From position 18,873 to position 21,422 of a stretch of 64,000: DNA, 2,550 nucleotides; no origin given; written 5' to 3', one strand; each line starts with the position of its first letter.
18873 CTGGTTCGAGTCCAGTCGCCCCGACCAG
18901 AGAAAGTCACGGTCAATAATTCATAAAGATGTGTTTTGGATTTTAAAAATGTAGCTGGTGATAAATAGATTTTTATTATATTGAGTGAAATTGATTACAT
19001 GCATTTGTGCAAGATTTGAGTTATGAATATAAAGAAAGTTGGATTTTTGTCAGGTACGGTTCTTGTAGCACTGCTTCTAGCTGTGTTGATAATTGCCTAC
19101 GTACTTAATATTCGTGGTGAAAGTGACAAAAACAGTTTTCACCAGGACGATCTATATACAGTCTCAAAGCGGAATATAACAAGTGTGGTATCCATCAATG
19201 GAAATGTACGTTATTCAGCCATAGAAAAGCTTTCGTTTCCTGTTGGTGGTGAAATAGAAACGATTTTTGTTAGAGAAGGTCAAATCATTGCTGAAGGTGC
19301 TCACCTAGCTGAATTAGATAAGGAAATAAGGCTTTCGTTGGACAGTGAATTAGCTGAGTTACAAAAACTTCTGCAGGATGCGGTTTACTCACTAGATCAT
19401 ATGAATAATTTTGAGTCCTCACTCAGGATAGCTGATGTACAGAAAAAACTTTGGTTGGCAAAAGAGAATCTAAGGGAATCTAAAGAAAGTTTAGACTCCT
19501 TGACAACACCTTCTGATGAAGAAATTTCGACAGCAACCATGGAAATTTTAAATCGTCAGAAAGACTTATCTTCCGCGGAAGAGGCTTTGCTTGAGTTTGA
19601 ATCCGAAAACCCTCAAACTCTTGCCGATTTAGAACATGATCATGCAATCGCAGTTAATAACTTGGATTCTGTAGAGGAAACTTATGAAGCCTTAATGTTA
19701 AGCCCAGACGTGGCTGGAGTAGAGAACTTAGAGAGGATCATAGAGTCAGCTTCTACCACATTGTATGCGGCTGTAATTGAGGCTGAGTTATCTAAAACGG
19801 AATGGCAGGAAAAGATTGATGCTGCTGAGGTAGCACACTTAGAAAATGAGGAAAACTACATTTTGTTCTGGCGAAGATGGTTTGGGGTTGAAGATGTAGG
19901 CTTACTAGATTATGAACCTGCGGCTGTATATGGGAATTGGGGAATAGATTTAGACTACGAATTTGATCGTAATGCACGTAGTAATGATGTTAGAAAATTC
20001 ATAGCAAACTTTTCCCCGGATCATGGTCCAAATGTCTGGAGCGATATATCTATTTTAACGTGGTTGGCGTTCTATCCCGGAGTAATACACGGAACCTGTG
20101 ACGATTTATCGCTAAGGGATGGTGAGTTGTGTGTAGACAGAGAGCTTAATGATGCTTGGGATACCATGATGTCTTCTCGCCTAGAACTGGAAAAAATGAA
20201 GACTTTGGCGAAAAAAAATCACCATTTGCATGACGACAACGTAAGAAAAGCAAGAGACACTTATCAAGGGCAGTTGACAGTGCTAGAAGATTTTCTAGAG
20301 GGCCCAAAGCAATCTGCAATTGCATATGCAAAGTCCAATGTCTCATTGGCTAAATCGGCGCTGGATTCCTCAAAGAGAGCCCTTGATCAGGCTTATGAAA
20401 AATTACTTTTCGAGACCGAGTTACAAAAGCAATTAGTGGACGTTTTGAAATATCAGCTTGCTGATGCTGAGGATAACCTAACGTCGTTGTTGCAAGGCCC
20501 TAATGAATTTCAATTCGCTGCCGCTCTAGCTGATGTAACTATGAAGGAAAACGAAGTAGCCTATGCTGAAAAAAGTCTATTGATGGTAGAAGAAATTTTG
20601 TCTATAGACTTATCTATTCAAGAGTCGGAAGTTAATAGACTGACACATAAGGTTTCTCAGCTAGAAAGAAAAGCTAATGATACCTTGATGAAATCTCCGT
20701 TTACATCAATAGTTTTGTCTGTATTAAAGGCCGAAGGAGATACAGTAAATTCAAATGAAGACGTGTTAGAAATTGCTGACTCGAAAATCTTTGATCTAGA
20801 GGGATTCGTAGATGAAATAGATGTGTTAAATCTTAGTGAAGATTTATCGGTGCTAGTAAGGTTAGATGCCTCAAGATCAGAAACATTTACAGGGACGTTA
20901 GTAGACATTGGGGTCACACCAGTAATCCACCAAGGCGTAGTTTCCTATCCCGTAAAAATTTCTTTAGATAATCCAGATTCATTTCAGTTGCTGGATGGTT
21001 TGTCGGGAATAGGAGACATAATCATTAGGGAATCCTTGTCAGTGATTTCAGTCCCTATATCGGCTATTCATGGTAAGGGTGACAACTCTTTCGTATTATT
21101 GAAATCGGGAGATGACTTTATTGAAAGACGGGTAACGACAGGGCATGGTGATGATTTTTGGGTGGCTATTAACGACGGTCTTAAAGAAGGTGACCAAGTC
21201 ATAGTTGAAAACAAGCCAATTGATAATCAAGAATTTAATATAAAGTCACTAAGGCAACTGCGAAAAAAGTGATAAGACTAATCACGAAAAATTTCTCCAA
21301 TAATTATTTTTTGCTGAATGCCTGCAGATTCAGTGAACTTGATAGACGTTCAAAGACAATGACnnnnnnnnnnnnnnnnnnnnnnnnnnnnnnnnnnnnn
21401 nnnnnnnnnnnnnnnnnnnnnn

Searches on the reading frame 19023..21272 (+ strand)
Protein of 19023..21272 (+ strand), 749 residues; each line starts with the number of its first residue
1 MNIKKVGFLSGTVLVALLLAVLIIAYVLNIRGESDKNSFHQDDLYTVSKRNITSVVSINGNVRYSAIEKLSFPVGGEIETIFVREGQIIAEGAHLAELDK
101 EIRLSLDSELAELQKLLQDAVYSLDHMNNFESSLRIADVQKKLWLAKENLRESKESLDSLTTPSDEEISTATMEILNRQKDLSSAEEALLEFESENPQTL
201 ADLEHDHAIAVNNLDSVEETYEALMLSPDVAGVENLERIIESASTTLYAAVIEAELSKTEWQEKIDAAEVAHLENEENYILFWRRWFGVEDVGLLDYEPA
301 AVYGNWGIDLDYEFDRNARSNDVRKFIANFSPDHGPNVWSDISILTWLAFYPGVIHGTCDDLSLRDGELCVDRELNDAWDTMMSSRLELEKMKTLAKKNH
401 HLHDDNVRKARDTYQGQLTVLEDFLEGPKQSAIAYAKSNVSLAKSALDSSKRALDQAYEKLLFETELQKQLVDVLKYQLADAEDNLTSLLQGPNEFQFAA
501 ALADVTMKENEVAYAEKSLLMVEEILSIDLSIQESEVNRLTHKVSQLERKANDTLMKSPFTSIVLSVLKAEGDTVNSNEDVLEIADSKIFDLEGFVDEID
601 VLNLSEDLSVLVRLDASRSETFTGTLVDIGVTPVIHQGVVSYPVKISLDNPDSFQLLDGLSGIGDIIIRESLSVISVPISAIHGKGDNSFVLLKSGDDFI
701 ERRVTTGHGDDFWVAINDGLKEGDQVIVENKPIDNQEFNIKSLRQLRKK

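Call 14: find_encoding_contigs(protein=window:19023-21272:+, flank=10000, max_places=1)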
Protein window:19023-21272:+ (749 aa): 3 contigs read that carry it; 1 place shown.
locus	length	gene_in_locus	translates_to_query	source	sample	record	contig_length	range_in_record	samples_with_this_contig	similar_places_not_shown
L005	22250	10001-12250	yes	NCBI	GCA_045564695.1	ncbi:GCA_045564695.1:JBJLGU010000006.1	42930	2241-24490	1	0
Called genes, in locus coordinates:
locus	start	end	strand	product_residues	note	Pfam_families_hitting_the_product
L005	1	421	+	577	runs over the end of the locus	PF07973:tRNA_SAD, PF00587:tRNA-synt_2b, PF03129:HGTP_anticodon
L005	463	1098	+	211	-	PF05198:IF3_N, PF00707:IF3_C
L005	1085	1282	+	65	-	PF01632:Ribosomal_L35p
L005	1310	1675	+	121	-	PF00453:Ribosomal_L20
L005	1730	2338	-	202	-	PF02630:SCO1-SenC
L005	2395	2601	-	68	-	-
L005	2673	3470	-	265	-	PF09678:Caa3_CtaG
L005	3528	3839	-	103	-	PF03626:COX4_pro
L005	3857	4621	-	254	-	PF00510:COX3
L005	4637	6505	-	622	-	PF00115:COX1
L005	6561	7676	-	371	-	PF02790:COX2_TM, PF00116:COX2, PF00034:Cytochrom_C (faint)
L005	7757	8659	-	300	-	PF01040:UbiA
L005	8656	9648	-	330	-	PF02628:COX15-CtaA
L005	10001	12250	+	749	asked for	PF25990:Beta-barrel_YknX (weak), PF25975:CzcB_C, PF25989:YknX_C (weak)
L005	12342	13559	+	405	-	PF12704:MacB_PCD, PF02687:FtsX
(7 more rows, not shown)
